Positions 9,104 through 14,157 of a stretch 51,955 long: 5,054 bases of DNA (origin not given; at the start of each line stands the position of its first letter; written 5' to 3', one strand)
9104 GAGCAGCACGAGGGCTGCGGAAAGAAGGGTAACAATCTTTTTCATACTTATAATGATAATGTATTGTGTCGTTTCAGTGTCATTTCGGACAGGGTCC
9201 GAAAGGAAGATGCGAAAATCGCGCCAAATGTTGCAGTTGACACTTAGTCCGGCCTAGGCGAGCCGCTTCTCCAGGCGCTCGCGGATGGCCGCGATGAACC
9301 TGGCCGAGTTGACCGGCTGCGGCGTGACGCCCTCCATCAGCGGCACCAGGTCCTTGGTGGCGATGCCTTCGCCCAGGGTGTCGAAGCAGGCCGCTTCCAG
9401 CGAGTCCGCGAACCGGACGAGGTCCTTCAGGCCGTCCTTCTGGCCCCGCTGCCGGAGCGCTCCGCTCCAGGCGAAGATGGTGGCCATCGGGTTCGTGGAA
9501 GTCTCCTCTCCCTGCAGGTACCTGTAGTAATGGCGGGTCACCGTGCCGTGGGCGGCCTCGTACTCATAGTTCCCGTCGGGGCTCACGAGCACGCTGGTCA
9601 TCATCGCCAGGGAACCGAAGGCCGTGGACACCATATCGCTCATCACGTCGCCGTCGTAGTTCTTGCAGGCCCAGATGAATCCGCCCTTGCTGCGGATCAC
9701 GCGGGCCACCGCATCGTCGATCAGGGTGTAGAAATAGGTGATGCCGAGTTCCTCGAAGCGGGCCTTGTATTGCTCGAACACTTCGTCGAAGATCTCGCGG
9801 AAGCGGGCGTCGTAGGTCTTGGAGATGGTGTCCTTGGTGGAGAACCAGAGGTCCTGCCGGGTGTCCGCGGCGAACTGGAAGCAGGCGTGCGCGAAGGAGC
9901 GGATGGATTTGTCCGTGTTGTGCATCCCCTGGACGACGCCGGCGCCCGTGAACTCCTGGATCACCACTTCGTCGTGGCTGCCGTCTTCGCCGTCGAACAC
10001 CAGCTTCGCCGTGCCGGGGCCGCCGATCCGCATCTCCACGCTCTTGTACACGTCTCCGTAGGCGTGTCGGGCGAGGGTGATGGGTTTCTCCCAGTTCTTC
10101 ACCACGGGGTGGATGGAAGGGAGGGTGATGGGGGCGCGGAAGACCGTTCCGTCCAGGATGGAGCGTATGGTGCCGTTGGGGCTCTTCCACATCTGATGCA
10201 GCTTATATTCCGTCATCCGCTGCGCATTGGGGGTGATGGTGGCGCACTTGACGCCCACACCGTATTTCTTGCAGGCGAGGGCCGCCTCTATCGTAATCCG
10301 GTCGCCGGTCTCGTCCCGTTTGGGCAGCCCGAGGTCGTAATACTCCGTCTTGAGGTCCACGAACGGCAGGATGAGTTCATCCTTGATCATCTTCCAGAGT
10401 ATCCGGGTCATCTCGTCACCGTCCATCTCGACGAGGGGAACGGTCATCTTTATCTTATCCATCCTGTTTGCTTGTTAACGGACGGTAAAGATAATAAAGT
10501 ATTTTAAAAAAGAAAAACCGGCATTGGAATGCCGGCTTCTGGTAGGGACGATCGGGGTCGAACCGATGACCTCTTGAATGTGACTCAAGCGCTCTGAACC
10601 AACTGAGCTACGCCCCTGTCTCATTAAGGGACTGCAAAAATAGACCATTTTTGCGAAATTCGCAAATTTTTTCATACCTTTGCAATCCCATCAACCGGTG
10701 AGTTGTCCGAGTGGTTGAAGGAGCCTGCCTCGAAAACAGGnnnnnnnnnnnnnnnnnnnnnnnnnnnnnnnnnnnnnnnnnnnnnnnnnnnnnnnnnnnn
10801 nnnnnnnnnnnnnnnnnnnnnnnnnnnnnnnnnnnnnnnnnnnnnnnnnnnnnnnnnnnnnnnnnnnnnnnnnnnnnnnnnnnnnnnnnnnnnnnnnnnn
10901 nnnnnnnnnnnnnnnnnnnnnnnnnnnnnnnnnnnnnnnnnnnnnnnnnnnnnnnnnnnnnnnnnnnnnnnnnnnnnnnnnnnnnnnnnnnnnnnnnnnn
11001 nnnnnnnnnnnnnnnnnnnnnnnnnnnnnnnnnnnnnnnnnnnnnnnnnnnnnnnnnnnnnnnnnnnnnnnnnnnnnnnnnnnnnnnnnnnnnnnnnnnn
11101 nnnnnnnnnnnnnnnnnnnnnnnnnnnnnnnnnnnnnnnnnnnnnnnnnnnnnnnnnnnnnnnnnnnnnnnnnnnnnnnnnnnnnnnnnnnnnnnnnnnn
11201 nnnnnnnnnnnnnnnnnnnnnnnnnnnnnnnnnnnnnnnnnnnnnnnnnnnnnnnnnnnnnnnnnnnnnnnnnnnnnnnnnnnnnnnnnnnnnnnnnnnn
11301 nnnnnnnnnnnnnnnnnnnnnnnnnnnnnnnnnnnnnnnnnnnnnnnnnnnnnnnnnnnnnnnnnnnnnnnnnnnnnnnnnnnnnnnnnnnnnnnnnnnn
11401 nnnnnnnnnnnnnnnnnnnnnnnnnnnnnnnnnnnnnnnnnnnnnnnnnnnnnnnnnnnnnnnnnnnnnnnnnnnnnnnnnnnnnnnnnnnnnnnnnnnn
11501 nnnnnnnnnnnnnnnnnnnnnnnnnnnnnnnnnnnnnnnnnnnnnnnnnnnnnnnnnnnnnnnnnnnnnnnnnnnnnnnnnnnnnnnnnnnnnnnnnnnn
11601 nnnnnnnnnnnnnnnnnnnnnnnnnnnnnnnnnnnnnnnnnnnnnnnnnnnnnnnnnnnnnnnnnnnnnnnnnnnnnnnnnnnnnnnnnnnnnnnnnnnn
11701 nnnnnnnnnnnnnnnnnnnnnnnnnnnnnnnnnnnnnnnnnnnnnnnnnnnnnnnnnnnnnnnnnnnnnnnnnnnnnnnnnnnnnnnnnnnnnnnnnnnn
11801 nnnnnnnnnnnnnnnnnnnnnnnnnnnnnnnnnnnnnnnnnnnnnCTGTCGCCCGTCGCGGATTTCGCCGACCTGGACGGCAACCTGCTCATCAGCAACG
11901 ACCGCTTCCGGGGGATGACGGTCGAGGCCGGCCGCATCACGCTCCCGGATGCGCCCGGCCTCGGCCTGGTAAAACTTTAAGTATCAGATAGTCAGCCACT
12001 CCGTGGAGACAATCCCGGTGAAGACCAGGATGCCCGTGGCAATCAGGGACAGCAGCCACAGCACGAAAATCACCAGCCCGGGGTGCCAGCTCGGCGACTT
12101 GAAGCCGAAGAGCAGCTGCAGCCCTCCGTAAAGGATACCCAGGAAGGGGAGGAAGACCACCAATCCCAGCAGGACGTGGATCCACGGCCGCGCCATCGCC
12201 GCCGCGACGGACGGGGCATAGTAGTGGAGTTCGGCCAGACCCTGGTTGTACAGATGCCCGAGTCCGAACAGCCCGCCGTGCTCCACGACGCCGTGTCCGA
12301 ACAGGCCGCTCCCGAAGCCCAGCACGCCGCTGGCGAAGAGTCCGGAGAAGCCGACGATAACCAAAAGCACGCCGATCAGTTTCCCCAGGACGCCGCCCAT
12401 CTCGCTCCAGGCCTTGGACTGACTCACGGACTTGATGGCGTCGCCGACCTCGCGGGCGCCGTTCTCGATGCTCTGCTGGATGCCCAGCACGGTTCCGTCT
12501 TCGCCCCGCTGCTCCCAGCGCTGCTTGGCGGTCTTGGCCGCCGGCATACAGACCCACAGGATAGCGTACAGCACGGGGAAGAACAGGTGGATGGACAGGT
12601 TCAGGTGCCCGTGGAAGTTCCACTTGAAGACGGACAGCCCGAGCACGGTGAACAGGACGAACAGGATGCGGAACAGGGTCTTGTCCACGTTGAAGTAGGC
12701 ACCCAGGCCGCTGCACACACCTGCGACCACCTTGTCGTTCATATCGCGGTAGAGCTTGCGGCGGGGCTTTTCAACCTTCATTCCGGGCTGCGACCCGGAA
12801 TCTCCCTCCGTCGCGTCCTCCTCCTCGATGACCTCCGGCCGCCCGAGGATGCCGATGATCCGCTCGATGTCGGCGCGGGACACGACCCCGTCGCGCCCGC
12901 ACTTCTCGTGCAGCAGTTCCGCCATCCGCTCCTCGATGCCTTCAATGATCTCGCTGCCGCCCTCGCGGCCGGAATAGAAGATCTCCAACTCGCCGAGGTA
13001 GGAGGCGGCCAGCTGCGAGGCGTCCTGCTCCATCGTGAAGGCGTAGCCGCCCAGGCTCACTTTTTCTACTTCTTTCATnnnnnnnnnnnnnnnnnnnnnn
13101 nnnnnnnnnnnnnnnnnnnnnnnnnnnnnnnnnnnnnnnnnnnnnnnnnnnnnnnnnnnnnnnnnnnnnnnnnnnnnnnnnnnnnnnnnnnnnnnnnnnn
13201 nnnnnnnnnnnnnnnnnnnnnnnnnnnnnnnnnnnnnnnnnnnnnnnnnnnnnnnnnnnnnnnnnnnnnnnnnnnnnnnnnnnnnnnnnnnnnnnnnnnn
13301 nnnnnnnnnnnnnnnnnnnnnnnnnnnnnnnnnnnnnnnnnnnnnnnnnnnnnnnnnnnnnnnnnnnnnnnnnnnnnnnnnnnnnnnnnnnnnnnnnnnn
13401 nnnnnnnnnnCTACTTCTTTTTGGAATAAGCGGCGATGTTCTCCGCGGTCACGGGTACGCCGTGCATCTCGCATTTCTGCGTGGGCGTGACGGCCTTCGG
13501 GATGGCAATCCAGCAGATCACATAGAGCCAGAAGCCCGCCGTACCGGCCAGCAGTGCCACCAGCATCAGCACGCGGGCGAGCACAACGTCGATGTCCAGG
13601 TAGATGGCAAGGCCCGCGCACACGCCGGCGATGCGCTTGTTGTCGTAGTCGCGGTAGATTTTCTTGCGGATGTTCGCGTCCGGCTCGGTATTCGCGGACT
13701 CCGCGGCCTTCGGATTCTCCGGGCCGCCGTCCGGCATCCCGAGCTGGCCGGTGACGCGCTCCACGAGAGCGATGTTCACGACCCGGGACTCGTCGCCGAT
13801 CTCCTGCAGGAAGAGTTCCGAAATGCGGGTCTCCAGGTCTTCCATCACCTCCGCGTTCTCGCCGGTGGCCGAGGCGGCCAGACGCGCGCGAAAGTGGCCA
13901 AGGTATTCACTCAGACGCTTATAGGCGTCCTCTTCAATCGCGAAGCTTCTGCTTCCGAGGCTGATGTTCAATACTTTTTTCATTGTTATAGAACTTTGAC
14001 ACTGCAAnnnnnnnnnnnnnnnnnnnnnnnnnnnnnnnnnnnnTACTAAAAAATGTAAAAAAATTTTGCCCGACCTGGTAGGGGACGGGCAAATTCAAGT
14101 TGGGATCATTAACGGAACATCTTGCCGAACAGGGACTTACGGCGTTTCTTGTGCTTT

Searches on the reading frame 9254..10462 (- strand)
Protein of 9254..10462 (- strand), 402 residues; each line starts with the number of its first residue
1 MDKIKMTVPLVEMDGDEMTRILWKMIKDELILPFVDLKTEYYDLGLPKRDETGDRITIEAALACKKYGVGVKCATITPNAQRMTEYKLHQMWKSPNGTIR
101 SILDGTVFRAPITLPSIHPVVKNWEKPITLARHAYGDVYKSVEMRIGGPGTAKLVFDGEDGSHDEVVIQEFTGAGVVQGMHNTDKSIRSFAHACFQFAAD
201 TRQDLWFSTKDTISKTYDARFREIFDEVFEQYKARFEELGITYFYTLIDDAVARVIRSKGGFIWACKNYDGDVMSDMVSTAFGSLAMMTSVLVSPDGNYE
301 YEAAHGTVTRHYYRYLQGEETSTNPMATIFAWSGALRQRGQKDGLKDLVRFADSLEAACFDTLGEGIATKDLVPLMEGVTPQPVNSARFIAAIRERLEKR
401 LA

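Call 73: search_protein_families(library=pfam, proteins=[window:9254-10462:-], max_evalue=0.001)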
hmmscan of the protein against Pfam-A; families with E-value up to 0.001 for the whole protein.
window:9254-10462:- (402 aa): 1 family
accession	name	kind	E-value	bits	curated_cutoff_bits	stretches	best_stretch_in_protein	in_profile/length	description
PF00180.25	Iso_dh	-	6.2e-54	184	27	1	6-378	2-338/348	Isocitrate/isopropylmalate dehydrogenase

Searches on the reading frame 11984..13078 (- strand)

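Call 73: search_protein_families(library=pfam, proteins=[window:11984-13078:-], max_evalue=0.001)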
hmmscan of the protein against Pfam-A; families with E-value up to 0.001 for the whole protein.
window:11984-13078:- (364 aa): 2 families
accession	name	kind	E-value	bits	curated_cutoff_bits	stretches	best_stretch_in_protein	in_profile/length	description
PF04024.17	PspC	-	6.7e-19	67.9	25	1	107-180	1-57/58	PspC domain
PF22571.1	LiaI-LiaF-TM_PspC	-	1.9e-11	44.3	27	1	199-352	3-135/142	PspC transmembrane region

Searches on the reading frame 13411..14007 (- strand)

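Call 73: search_protein_families(library=pfam, proteins=[window:13411-14007:-], max_evalue=0.001)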
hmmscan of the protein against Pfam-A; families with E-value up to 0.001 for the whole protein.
window:13411-14007:- (198 aa): 1 family
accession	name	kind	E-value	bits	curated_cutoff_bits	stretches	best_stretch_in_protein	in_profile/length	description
PF04024.17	PspC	-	2.7e-20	72.4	25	1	115-172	1-58/58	PspC domain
